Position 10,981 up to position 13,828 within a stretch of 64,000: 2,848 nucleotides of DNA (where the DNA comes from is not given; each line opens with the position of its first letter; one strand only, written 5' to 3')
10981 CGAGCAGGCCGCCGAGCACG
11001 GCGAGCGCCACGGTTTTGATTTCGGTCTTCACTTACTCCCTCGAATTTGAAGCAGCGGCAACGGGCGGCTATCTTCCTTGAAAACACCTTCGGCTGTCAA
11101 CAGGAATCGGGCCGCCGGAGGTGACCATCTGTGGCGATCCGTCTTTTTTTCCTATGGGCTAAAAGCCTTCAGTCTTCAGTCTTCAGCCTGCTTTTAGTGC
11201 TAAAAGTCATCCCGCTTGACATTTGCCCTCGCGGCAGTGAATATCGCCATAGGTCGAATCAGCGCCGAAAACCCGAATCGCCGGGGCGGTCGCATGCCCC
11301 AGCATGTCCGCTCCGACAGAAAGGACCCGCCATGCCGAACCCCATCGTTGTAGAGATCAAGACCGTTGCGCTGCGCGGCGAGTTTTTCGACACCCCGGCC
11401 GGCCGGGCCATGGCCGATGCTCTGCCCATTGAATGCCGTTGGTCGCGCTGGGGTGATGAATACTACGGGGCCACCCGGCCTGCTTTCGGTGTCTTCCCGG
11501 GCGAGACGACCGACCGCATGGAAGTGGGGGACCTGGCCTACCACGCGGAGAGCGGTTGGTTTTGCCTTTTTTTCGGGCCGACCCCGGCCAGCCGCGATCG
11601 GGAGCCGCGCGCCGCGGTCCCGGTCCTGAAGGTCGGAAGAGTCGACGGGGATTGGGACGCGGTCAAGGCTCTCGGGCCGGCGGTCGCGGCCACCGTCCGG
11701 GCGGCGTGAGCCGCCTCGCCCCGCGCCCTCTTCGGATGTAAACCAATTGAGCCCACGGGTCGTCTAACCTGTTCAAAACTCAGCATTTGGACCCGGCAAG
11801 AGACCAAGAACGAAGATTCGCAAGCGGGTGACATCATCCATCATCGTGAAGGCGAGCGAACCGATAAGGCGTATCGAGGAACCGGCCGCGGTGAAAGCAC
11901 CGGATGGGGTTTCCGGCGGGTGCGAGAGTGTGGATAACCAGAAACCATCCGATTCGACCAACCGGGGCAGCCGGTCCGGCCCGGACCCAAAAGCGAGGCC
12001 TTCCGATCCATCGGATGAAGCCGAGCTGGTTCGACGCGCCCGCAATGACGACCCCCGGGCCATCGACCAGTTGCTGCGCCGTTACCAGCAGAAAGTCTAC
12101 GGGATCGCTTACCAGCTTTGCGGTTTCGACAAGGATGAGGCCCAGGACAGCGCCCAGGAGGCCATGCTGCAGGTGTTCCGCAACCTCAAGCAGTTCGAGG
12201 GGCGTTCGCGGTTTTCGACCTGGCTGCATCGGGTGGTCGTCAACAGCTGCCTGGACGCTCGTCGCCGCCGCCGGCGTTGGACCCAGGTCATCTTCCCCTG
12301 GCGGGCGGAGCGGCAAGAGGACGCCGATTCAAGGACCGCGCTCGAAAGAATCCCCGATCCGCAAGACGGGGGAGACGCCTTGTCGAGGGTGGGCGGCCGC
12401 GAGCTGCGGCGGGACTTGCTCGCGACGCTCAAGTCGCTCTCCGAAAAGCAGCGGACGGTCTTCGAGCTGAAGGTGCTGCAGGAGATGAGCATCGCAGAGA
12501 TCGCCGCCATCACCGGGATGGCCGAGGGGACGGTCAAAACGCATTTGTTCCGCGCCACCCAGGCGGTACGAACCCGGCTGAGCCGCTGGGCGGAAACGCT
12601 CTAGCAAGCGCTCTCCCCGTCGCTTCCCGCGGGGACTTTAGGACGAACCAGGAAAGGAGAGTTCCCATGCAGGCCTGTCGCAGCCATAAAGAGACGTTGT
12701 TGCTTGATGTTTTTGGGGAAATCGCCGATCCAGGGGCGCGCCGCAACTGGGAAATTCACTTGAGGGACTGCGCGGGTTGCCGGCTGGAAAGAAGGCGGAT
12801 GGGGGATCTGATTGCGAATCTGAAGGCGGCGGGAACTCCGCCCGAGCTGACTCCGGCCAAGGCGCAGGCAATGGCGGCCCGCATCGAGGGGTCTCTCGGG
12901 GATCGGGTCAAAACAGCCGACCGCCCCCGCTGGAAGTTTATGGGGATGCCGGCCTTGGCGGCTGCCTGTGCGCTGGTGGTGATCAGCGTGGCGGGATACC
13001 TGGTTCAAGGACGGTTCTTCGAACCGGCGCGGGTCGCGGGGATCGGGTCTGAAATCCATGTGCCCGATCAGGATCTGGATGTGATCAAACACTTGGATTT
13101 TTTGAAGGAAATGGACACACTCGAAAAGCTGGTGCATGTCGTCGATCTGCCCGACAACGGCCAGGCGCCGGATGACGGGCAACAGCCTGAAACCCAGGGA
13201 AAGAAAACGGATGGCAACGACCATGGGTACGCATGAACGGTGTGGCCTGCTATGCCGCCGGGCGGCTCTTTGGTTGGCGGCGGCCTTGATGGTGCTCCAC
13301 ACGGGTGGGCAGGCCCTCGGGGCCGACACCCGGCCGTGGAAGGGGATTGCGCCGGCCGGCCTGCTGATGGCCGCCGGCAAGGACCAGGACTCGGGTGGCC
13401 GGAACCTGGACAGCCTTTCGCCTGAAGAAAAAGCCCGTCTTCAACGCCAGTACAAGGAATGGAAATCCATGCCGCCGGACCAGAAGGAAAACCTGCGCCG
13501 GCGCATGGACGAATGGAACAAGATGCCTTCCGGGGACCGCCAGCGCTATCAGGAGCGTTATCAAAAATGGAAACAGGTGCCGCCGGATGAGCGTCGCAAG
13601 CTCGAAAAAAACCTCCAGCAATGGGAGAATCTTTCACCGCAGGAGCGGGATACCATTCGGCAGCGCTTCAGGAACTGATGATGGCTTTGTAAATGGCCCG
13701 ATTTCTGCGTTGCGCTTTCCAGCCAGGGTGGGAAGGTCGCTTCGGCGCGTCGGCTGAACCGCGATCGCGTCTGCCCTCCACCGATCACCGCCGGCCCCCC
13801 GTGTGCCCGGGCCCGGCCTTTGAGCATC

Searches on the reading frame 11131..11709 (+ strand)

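Call 8: search_protein_families(library=pfam, proteins=[window:11131-11709:+], max_evalue=0.01)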
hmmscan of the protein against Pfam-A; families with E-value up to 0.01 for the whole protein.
window:11131-11709:+ (192 aa): 2 families
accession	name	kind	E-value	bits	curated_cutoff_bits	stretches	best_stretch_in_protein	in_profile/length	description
PF04126.18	Cyclophil_like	-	3.6e-20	72.4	27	1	72-181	3-111/120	Cyclophilin-like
PF18050.6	Cyclophil_like2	-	7.9e-07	29.6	22.7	1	81-181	8-103/115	Cyclophilin-like family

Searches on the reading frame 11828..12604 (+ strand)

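Call 8: search_protein_families(library=pfam, proteins=[window:11828-12604:+], max_evalue=0.01)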
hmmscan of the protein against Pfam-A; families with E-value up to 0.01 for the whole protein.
window:11828-12604:+ (258 aa): 7 families
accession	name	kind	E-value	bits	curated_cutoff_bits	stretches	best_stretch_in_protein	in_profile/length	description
PF04542.20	Sigma70_r2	-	1.7e-17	63.4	24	1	82-150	1-70/71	Sigma-70 region 2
PF08281.18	Sigma70_r4_2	-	2.1e-16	59.7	25.7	1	195-243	2-50/54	Sigma-70, region 4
PF04545.22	Sigma70_r4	-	5.7e-09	35.8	24.1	1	201-248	2-49/50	Sigma-70, region 4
PF07638.17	Sigma70_ECF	-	6.7e-06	26.6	21.1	1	65-240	5-172/185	ECF sigma factor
PF14493.12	HTH_40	-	0.00015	22.4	27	1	217-247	10-40/89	Helix-turn-helix domain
PF00196.25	GerE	-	0.00048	20.1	23.5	1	202-241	1-39/57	Bacterial regulatory proteins, luxR family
PF01022.26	HTH_5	-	0.0013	19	22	0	218-240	14-36/47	Bacterial regulatory protein, arsR family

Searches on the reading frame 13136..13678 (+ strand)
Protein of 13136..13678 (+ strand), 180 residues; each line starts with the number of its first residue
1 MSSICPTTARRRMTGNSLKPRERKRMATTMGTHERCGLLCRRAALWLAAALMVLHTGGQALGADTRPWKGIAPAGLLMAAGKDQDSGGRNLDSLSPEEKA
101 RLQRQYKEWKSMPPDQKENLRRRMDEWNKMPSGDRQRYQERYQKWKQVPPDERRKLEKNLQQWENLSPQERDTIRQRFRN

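Call 8: search_protein_families(library=pfam, proteins=[window:13136-13678:+], max_evalue=0.01)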
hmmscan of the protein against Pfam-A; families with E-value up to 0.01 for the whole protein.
window:13136-13678:+ (180 aa): 2 families
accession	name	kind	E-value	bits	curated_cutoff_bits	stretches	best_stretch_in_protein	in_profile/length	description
PF11304.13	DUF3106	-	7.4e-17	62.2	24.3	1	121-179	13-71/104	Protein of unknown function (DUF3106)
PF05099.18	TerB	-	0.0014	19.4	24.4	0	147-179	17-49/118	Tellurite resistance protein TerB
